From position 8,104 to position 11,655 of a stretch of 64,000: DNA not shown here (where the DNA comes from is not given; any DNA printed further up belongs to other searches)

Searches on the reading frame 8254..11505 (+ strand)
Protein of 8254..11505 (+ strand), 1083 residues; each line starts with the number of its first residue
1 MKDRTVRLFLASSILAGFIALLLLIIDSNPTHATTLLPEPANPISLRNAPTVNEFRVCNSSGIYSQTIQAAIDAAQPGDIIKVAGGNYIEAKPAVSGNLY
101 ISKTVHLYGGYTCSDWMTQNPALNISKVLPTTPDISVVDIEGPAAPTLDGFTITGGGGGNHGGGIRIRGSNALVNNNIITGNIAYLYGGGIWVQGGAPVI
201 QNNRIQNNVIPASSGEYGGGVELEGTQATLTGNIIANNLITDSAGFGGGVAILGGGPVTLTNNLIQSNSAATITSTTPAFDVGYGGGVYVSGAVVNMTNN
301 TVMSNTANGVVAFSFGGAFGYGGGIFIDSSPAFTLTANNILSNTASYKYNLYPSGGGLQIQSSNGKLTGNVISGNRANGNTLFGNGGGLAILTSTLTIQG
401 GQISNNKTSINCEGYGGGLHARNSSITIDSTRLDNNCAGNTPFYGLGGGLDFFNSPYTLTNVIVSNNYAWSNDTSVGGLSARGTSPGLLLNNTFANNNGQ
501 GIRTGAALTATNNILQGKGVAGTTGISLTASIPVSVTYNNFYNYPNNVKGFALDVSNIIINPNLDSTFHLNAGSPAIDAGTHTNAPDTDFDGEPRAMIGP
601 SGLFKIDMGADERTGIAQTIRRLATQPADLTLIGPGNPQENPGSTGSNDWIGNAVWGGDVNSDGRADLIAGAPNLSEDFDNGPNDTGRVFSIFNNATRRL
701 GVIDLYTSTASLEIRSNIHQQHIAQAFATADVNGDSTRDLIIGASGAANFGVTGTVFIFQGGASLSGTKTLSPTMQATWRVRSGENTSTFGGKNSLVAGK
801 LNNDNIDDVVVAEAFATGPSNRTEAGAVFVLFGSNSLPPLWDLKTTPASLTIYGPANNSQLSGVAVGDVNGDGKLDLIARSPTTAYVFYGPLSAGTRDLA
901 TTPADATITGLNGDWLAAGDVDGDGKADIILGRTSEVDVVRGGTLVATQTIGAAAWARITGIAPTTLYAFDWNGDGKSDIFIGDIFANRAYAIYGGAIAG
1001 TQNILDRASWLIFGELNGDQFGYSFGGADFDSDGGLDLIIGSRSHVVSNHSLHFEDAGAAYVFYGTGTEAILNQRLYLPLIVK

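Call 71: search_protein_families(library=pfam, proteins=[window:8254-11505:+], max_evalue=0.00001)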
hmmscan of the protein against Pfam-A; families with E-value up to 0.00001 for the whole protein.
window:8254-11505:+ (1083 aa): 4 families
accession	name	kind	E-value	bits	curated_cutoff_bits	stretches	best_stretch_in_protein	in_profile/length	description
PF01839.29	FG-GAP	-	5.2e-29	100.1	22.1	0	863-883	4-24/37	FG-GAP repeat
PF13229.12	Beta_helix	-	2e-18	66.9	25.9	1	152-301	40-157/158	Right handed beta helix region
PF13517.12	FG-GAP_3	-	1.6e-15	57.9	26.9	2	868-930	1-60/61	FG-GAP-like repeat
PF12256.14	TcdB_toxin_midN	-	5.2e-06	26.3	24.8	0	864-893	30-60/181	Insecticide toxin TcdB middle/N-terminal region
